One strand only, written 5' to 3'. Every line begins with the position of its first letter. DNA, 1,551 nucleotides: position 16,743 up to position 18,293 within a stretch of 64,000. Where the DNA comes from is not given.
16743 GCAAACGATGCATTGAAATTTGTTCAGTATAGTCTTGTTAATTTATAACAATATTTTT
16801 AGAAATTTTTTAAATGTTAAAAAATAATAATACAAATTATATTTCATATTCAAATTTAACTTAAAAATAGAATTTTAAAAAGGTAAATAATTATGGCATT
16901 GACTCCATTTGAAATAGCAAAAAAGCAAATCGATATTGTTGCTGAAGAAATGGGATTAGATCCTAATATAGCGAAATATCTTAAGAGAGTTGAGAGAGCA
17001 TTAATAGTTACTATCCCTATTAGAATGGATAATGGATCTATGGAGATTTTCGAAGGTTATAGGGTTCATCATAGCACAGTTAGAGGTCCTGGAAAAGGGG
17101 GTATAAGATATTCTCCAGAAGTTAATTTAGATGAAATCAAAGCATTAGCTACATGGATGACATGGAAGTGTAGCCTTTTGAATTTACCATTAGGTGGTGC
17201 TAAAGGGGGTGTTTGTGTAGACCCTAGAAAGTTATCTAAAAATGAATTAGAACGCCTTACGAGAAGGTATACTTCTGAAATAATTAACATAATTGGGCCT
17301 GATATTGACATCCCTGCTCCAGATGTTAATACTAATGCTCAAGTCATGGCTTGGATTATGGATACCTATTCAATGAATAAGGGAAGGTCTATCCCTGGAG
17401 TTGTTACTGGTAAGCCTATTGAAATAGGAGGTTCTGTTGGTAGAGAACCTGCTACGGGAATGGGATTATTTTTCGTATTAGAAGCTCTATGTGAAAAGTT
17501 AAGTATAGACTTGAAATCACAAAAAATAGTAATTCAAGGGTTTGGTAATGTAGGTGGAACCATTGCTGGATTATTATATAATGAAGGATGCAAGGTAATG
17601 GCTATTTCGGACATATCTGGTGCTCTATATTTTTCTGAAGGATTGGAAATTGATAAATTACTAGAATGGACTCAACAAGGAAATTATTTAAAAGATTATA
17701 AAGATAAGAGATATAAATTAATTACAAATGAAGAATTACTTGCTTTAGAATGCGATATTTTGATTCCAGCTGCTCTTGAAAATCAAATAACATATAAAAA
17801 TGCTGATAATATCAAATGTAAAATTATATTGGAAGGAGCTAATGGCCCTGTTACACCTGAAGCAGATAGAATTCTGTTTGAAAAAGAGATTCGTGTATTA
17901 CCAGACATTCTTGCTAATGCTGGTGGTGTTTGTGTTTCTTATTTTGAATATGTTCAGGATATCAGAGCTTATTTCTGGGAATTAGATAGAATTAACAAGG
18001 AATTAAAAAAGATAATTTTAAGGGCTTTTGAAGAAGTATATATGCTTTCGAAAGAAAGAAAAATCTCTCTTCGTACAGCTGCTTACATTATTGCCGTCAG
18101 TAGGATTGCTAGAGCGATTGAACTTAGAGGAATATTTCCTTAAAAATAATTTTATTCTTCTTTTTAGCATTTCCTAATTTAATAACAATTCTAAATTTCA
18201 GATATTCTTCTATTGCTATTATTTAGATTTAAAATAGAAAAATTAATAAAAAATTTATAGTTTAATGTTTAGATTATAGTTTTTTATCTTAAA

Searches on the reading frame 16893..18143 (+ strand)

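Call 22: search_protein_families(library=pfam, proteins=[window:16893-18143:+], max_evalue=0.001)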
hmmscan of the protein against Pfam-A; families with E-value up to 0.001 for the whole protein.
window:16893-18143:+ (416 aa): 2 families
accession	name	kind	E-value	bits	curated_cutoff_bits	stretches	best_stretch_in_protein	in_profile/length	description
PF00208.27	ELFV_dehydrog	-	1e-76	258.3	23.4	1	179-413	1-241/241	Glutamate/Leucine/Phenylalanine/Valine dehydrogenase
PF02812.23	ELFV_dehydrog_N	-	9.7e-60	200.4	25.3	1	34-160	2-128/129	Glu/Leu/Phe/Val dehydrogenase, dimerisation domain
